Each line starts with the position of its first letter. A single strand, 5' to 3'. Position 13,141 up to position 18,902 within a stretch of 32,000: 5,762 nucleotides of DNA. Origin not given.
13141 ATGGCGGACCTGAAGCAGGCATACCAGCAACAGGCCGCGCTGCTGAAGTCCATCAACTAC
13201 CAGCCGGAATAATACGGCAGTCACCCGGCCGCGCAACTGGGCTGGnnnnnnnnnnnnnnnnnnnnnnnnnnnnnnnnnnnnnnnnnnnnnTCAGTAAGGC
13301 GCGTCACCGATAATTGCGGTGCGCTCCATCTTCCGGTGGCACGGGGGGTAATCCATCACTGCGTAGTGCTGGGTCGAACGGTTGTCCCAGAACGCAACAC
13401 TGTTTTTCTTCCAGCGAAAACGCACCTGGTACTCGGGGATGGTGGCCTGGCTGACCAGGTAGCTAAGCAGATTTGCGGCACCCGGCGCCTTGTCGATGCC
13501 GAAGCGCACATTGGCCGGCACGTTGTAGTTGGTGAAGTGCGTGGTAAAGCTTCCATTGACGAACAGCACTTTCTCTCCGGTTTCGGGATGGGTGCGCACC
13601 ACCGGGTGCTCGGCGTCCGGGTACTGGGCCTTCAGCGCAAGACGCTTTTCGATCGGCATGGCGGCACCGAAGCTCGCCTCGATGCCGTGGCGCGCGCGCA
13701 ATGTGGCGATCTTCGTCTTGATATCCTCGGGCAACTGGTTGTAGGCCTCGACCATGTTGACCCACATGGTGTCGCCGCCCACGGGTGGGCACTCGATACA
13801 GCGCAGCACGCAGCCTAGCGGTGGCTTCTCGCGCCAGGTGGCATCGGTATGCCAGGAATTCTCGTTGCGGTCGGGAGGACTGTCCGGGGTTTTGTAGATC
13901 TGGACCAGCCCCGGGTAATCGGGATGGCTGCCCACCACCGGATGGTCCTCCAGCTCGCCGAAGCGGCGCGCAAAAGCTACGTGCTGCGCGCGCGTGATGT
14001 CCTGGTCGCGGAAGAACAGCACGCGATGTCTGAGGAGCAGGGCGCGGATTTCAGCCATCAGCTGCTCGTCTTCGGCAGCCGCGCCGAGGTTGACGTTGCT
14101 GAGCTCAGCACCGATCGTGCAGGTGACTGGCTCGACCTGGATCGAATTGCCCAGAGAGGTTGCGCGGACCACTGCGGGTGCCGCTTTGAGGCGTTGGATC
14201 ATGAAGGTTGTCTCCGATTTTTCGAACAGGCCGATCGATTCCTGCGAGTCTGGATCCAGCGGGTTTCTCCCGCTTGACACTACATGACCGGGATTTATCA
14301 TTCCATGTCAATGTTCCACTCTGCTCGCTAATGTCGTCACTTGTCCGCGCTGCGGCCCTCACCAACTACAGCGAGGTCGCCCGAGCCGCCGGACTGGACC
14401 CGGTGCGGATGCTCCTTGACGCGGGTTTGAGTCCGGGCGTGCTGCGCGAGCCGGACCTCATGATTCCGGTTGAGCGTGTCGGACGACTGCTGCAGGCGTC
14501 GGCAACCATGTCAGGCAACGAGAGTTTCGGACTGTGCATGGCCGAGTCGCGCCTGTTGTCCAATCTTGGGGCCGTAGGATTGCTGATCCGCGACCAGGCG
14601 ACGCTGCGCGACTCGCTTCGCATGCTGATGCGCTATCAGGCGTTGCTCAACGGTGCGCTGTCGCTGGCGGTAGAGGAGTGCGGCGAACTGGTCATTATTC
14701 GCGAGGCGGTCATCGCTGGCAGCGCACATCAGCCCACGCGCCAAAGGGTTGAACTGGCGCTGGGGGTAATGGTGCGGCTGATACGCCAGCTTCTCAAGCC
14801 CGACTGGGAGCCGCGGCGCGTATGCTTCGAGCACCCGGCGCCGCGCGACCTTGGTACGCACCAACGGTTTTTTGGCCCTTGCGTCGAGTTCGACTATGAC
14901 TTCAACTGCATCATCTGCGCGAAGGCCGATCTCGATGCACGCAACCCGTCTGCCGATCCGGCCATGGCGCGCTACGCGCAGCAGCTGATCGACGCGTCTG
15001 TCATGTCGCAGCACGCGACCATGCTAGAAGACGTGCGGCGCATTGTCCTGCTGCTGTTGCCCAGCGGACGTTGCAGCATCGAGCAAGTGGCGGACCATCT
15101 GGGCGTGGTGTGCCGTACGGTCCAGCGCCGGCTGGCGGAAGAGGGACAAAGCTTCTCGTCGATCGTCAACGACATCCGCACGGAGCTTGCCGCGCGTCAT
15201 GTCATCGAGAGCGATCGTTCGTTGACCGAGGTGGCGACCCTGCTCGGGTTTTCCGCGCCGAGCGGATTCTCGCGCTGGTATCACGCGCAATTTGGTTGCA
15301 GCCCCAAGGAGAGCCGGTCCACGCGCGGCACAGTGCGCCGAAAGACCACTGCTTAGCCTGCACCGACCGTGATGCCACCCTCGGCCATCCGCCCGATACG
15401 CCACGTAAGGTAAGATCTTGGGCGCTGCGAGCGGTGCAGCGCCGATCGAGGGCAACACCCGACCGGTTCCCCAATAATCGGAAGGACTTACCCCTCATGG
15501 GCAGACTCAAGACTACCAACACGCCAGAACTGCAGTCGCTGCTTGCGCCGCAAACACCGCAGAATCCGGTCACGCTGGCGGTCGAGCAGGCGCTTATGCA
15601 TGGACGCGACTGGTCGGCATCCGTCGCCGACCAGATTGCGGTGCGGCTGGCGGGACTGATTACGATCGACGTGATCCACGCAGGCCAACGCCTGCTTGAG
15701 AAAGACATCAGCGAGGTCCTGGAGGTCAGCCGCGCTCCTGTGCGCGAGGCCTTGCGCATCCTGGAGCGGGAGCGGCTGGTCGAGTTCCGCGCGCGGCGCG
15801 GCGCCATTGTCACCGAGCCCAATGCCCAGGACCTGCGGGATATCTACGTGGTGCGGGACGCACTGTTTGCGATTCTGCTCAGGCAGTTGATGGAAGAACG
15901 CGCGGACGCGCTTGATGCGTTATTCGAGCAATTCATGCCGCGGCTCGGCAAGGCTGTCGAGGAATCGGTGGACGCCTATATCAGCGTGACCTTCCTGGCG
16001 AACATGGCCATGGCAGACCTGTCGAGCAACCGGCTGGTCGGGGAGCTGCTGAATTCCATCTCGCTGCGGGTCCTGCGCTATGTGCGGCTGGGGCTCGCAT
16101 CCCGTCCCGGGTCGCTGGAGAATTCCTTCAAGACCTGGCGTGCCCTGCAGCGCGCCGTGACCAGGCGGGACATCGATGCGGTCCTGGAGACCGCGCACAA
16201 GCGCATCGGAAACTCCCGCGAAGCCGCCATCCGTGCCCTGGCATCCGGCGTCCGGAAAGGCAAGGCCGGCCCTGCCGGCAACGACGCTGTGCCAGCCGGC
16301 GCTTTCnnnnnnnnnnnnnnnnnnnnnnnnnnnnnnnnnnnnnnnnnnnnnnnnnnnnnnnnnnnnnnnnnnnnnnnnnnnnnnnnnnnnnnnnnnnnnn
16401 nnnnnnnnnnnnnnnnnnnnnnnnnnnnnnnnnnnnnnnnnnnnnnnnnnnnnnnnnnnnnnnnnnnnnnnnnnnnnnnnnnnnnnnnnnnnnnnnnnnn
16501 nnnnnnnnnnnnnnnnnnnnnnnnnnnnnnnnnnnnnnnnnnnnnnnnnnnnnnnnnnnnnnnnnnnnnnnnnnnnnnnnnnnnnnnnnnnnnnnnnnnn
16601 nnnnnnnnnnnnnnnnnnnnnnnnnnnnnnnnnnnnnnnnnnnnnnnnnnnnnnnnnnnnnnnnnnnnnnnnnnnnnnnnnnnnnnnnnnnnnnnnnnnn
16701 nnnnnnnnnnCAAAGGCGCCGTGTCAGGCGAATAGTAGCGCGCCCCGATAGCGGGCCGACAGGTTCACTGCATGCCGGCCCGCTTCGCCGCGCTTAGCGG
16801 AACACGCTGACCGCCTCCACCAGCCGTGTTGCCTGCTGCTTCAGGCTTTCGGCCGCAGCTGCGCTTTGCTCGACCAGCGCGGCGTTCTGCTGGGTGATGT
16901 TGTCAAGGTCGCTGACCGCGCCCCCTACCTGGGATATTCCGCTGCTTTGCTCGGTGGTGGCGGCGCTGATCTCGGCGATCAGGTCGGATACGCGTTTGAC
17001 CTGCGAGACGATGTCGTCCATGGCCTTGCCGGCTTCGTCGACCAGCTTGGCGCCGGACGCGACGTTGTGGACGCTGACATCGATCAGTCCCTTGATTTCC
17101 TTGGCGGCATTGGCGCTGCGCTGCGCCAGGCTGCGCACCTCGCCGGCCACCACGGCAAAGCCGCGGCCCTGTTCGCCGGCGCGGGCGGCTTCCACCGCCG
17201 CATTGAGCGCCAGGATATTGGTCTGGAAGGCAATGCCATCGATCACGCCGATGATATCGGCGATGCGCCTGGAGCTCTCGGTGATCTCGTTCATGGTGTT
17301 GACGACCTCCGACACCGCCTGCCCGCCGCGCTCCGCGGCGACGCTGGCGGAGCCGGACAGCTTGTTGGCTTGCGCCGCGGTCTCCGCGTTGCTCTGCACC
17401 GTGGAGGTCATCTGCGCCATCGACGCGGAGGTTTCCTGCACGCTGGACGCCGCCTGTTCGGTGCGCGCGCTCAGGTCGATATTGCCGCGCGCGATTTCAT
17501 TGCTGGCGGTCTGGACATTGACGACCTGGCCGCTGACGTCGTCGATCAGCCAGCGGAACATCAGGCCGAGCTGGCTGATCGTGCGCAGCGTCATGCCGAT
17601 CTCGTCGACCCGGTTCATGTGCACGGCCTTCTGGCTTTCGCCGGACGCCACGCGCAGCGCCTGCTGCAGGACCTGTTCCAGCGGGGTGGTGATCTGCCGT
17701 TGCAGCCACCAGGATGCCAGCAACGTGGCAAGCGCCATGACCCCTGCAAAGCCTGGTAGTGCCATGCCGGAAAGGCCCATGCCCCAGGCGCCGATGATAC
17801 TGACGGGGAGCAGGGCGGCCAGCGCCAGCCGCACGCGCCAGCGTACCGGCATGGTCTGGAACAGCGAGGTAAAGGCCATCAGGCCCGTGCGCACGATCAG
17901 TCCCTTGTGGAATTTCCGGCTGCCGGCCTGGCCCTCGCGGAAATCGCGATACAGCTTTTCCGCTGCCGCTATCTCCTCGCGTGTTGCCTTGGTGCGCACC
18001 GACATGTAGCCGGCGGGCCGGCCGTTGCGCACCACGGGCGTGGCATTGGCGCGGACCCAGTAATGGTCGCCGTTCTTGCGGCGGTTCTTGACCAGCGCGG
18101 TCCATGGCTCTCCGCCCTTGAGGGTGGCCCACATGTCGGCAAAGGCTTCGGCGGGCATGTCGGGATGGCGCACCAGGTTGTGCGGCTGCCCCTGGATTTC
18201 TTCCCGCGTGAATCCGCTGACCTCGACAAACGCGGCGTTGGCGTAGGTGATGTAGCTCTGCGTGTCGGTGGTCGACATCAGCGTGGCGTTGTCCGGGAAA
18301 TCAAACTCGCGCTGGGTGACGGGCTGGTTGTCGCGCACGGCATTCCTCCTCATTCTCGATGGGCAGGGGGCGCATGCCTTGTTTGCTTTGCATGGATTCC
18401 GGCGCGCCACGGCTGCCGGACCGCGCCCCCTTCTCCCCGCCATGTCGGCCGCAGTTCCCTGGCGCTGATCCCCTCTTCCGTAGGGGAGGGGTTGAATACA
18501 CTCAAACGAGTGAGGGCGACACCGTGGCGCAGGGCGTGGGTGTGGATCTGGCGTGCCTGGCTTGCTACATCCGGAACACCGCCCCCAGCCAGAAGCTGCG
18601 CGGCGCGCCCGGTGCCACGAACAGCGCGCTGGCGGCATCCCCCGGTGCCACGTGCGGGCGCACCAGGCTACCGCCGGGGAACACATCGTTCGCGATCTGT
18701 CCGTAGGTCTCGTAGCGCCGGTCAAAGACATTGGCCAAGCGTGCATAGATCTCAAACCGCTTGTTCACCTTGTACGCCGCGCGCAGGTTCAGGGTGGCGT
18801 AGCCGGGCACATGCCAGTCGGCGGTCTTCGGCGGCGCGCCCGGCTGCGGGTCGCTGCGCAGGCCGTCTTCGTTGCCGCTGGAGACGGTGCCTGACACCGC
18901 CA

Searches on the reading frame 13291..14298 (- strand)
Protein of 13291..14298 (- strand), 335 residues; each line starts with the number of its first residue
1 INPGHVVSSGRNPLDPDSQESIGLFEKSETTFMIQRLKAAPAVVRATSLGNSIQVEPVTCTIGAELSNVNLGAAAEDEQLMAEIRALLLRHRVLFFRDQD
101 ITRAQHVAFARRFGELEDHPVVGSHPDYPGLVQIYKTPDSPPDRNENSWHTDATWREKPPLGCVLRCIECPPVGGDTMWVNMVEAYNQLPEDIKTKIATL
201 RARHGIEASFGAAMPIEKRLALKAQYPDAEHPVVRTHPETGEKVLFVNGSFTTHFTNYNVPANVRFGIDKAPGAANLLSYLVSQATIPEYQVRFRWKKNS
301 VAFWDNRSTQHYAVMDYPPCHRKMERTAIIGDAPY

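Call 19: search_protein_families(library=ncbifam, proteins=[window:13291-14298:-], max_evalue=0.00001)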
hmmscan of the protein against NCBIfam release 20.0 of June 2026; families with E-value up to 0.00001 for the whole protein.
window:13291-14298:- (335 aa): 3 families
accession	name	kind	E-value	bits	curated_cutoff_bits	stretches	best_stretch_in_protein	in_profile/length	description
NF007104.0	PRK09553.1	equivalog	3.1e-77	259.5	313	1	51-335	3-279/282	taurine dioxygenase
NF045815.1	Neo-PentlctneFsynPtlD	equivalog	4.4e-21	75.4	550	1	60-328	9-284/301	neopentalenolactone/pentalenolactone F synthase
NF049937.1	CMthFAOxDecarbScoE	equivalog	9.4e-17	61.1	400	1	60-313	9-267/295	(3R)-3-[(carboxymethyl)amino]fatty acid oxygenase/decarboxylase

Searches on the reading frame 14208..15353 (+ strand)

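Call 33: search_protein_families(library=pfam, proteins=[window:14208-15353:+], max_evalue=0.00001)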
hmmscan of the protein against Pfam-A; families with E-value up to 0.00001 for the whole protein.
window:14208-15353:+ (382 aa): 2 families
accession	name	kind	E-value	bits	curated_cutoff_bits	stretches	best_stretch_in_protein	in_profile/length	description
PF12625.12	Arabinose_bd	-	4.7e-43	147.9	27.6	1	62-245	1-184/185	Arabinose-binding domain of AraC transcription regulator, N-term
PF12833.13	HTH_18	-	6.8e-16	58.8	33.6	1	295-370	2-78/80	Helix-turn-helix domain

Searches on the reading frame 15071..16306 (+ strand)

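Call 33: search_protein_families(library=pfam, proteins=[window:15071-16306:+], max_evalue=0.00001)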
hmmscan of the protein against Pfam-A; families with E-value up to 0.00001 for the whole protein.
window:15071-16306:+ (412 aa): 2 families
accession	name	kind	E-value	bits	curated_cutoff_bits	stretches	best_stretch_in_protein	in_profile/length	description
PF00392.27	GntR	-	8.8e-11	41.8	27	1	187-247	3-64/64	Bacterial regulatory proteins, gntR family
PF07729.17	FCD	-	1.6e-08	35.4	24.3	1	257-375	1-119/125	FCD domain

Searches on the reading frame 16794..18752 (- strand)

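Call 33: search_protein_families(library=pfam, proteins=[window:16794-18752:-], max_evalue=0.00001)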
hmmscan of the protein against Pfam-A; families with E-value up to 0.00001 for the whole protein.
window:16794-18752:- (652 aa): 6 families
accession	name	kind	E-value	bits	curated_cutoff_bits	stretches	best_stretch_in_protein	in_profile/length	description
PF00015.26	MCPsignal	-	5.4e-54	183.1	34.6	1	465-620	3-172/172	Methyl-accepting chemotaxis protein (MCP) signalling domain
PF08447.18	PAS_3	-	9.9e-18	64.6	25.6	1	169-252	2-88/89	PAS fold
PF13426.13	PAS_9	-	8e-11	42.6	27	1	158-243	5-87/103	PAS domain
PF00989.32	PAS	-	2.7e-10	40.7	22.6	1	158-244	13-100/113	PAS fold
PF08448.16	PAS_4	-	3.2e-07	31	23.1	1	162-252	11-101/110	PAS fold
PF00672.30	HAMP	-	2e-06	28.5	25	0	349-392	1-44/53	HAMP domain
